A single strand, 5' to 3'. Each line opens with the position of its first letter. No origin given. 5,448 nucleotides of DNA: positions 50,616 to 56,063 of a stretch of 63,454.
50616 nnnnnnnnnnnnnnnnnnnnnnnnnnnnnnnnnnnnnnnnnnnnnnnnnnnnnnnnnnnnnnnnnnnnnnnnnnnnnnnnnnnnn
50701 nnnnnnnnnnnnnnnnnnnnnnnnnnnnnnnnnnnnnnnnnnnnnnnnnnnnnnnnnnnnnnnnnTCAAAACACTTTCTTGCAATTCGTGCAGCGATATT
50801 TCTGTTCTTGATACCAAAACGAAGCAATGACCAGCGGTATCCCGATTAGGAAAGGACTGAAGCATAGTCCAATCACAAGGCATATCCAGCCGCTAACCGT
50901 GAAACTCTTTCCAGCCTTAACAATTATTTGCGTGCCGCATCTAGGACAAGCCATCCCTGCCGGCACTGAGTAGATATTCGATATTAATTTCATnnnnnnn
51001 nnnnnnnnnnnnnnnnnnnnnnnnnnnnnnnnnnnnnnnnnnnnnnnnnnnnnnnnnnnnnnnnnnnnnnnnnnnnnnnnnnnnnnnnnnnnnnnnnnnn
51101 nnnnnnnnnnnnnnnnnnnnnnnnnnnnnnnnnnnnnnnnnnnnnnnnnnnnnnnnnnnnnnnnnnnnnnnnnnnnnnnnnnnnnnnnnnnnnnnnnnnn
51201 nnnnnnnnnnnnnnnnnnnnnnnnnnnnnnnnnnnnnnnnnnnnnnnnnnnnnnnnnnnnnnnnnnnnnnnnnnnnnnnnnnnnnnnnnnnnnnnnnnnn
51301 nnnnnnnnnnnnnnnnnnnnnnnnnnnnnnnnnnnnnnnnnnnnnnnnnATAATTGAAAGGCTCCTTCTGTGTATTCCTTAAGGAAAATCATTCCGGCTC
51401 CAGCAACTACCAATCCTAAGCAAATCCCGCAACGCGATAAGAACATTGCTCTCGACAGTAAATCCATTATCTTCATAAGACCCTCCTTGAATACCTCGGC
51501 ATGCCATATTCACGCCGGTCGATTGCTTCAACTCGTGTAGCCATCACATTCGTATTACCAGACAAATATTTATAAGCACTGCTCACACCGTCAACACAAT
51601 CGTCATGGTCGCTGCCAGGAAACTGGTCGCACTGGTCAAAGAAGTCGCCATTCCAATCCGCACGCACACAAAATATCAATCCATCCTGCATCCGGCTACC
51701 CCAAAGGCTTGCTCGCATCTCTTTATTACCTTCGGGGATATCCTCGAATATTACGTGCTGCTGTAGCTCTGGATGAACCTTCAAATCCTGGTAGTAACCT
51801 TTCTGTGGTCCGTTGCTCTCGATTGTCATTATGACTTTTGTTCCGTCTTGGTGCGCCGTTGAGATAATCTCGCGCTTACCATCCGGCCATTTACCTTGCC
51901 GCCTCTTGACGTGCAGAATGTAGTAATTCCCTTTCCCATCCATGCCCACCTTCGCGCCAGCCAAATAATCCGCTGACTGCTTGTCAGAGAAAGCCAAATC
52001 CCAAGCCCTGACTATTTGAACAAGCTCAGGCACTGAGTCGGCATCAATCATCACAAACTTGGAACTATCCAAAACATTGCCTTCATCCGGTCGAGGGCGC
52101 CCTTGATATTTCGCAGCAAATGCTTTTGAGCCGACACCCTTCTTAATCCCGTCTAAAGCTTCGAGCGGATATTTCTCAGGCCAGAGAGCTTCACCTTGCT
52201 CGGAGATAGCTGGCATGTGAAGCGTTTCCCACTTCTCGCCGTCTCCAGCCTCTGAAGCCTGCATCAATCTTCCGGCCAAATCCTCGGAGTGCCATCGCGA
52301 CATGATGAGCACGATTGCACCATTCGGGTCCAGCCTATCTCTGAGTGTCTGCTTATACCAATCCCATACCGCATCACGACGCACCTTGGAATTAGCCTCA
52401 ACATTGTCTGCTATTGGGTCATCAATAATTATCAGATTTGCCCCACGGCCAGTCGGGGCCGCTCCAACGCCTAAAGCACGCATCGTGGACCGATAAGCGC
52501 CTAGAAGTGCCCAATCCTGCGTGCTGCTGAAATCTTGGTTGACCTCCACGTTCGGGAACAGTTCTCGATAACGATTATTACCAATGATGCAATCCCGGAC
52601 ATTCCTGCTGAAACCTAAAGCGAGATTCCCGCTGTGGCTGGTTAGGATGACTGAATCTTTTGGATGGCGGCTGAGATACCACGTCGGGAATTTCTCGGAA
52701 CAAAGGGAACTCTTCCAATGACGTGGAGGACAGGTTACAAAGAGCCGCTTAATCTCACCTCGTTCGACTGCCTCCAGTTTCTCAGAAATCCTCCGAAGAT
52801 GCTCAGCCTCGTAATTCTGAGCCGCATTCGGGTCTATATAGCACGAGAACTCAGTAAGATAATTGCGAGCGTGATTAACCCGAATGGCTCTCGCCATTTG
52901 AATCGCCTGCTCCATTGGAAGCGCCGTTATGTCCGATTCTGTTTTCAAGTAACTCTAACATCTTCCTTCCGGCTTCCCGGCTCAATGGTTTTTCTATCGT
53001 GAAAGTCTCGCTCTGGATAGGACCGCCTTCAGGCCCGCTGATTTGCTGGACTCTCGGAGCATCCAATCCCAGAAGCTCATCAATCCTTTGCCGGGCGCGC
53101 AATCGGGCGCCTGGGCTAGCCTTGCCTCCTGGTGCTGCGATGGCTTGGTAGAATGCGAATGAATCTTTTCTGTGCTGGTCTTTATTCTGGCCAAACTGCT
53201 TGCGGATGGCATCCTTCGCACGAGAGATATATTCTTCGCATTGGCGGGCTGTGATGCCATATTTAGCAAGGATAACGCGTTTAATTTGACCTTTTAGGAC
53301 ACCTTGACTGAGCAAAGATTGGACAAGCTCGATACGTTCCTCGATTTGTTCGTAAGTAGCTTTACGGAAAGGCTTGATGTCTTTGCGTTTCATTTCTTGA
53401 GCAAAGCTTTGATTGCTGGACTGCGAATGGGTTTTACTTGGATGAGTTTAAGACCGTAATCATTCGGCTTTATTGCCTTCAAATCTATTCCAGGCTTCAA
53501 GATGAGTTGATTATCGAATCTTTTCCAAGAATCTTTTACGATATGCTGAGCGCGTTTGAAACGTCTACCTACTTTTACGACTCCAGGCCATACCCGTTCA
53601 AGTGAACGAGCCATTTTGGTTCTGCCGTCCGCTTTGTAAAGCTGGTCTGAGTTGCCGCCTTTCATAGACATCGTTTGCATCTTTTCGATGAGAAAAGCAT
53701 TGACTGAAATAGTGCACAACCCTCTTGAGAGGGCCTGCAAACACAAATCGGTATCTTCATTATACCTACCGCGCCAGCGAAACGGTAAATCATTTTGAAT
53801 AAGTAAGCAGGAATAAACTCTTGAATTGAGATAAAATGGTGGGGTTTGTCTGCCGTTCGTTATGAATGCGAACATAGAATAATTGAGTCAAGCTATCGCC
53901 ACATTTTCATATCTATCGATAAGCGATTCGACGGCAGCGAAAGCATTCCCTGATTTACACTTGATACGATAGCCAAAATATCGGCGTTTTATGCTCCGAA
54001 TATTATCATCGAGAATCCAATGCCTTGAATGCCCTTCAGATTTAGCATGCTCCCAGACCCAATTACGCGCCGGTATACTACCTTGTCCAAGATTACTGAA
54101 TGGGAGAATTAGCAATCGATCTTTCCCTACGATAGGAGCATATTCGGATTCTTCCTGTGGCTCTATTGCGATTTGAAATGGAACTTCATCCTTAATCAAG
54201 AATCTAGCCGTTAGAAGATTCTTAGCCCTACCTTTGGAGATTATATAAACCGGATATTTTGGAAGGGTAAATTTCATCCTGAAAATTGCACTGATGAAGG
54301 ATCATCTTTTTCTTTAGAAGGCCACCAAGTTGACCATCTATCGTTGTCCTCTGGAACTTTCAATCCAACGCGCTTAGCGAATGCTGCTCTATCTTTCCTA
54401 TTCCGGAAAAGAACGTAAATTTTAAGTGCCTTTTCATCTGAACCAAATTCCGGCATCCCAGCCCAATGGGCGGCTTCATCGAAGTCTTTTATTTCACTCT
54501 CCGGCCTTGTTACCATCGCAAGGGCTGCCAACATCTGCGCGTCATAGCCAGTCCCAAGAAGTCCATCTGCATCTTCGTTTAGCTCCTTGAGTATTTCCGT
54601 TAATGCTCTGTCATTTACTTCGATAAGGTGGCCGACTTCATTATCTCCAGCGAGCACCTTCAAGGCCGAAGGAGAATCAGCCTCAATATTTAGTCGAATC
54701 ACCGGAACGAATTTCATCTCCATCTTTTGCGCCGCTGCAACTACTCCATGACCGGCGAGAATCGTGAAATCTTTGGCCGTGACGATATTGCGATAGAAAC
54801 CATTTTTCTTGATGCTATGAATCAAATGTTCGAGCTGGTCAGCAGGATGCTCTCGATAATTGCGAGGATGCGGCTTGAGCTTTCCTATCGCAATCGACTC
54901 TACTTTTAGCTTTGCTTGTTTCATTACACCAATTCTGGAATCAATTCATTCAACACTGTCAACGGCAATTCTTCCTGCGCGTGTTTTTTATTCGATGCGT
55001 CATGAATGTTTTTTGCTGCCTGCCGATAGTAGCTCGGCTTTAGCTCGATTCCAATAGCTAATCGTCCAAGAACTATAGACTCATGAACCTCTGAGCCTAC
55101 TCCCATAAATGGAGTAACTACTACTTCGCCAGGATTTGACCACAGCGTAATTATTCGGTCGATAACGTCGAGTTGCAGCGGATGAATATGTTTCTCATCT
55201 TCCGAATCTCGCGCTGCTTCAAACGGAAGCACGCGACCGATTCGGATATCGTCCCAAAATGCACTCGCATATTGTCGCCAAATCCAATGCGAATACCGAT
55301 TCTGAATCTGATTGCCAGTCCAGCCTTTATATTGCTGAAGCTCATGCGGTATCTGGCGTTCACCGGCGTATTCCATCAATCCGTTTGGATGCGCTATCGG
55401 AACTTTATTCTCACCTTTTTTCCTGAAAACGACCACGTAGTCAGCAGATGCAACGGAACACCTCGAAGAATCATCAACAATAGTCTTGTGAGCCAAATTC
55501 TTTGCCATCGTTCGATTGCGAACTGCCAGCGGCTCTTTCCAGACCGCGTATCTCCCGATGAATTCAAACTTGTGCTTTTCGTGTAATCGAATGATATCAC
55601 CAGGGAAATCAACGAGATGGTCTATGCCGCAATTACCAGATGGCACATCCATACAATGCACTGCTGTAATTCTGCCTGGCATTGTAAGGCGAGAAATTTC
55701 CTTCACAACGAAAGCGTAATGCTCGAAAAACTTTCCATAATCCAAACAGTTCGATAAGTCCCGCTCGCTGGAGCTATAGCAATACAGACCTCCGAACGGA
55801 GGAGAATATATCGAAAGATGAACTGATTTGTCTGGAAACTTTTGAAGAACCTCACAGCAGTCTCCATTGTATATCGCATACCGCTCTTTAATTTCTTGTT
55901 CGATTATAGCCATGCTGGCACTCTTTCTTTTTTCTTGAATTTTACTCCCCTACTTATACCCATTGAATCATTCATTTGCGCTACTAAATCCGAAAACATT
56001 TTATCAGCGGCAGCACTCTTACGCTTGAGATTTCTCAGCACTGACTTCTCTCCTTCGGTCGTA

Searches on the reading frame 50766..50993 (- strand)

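Call 9: search_protein_families(library=pfam, proteins=[window:50766-50993:-], max_evalue=0.01)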
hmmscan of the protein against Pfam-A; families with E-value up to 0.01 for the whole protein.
window:50766-50993:- (75 aa): 7 families
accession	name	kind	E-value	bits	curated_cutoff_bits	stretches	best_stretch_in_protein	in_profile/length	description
PF10601.15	zf-LITAF-like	-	3.7e-07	30.6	23.8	1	11-74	3-65/70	LITAF-like zinc ribbon domain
PF24458.1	DUF7573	-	0.0005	20.4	30.2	0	10-22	7-20/39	Domain of unknown function (DUF7573)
PF25164.1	CoiA_N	-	0.0011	18.9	26.3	0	16-29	20-33/50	Competence protein CoiA, N-terminal domain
PF03811.18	Zn_ribbon_InsA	-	0.0031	17.6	26.1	0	15-30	7-22/35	InsA N-terminal domain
PF09723.15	Zn_ribbon_8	-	0.0059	17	34.4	0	66-75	6-15/41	Zinc ribbon domain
PF13717.11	Zn_ribbon_4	-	0.0068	16.8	30.3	0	65-75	25-35/36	zinc-ribbon domain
PF12760.12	Zn_ribbon_IS1595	-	0.0081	16.5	25.4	0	11-21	16-26/46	Transposase zinc-ribbon domain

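Call 10: search_protein_families(library=phrogs, proteins=[window:50766-50993:-], max_evalue=0.001)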
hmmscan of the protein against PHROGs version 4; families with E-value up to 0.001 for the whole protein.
window:50766-50993:- (75 aa): 1 family
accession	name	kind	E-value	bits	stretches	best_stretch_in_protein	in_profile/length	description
phrog_6417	-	other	0.00015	22.6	0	16-27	30-41/68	translational regulator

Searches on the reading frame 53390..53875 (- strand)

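Call 22: search_protein_families(library=pfam, proteins=[window:53390-53875:-], max_evalue=0.01)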
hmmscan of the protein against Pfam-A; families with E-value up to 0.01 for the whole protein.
window:53390-53875:- (161 aa): 1 family
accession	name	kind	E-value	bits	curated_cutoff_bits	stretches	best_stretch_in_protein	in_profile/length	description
PF20691.3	TAGT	-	6.1e-15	56.1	27.5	1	3-74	136-205/205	TET-Associated Glycosyltransferase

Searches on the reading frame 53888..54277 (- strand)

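Call 22: search_protein_families(library=pfam, proteins=[window:53888-54277:-], max_evalue=0.01)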
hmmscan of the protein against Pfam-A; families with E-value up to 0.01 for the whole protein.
window:53888-54277:- (129 aa): 1 family
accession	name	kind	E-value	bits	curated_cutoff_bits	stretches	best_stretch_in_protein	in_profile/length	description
PF20691.3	TAGT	-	2e-22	80.6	27.5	1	8-127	1-128/205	TET-Associated Glycosyltransferase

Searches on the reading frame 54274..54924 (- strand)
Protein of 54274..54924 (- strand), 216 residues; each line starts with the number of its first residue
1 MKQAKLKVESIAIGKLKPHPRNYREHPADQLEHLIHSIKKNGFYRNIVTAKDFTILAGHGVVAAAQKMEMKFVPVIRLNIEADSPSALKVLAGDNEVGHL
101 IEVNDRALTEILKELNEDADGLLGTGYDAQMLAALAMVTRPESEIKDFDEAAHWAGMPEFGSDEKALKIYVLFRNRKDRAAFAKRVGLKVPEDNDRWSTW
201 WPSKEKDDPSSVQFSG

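Call 9: search_protein_families(library=pfam, proteins=[window:54274-54924:-], max_evalue=0.01)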
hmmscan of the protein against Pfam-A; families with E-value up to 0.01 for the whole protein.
window:54274-54924:- (216 aa): 1 family
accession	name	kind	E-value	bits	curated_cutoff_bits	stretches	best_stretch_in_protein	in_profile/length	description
PF02195.25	ParB_N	-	2e-05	25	26.3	1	8-81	3-81/95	ParB N-terminal domain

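Call 10: search_protein_families(library=phrogs, proteins=[window:54274-54924:-], max_evalue=0.001)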
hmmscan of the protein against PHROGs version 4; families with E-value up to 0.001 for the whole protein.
window:54274-54924:- (216 aa): 14 families
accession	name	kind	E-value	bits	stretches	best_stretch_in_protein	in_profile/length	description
phrog_620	-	DNA, RNA and nucleotide metabolism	2.4e-26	94.1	1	2-145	3-144/217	ParB-like partition protein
phrog_498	-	other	2.7e-24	86.6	1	2-151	29-181/633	DNA methyltransferase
phrog_723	-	DNA, RNA and nucleotide metabolism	2.9e-19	70.7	1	3-193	8-183/223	ParB-like partition protein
phrog_8071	-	DNA, RNA and nucleotide metabolism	5.4e-19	69.7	1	4-149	3-144/389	ParB-like partition protein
phrog_15396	-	DNA, RNA and nucleotide metabolism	1e-14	56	1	5-136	1-131/258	ParB-like partition nuclease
phrog_930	-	DNA, RNA and nucleotide metabolism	2.9e-14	54.5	1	5-133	4-130/223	ParB-like partition protein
phrog_940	-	DNA, RNA and nucleotide metabolism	6.1e-11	43.2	1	6-116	4-113/388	nuclease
phrog_4715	-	DNA, RNA and nucleotide metabolism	1.3e-09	38.1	1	1-115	140-262/630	ParB-like partition protein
phrog_6218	-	DNA, RNA and nucleotide metabolism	3e-09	37.6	1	10-76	7-77/506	ParB-like partition protein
phrog_8947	-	unknown function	6.7e-09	36.7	1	27-115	35-121/219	-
phrog_12047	-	DNA, RNA and nucleotide metabolism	4.6e-08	34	1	11-96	3-85/301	ParB-like partition nuclease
phrog_9353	-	unknown function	5.7e-06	27.4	1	4-70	7-74/245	-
phrog_3951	-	unknown function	4.1e-05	24.2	1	3-103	13-121/301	-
phrog_5475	-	unknown function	0.0007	19.5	1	11-82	6-76/458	-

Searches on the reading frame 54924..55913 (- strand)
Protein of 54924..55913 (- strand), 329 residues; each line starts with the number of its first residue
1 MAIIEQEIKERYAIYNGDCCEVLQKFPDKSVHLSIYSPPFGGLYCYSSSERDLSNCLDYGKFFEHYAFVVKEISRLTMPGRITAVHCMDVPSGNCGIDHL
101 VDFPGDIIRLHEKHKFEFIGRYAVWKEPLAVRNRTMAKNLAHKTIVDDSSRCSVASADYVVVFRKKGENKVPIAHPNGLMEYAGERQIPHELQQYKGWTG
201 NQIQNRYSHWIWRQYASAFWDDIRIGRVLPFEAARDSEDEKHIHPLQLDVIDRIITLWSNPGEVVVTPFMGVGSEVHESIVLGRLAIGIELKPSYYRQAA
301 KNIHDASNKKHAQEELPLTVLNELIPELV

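Call 22: search_protein_families(library=pfam, proteins=[window:54924-55913:-], max_evalue=0.01)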
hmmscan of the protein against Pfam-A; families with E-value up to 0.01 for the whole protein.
window:54924-55913:- (329 aa): 1 family
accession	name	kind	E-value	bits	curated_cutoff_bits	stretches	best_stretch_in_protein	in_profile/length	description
PF01555.25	N6_N4_Mtase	-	1.7e-18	67.8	26.7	1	31-301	1-221/221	DNA methylase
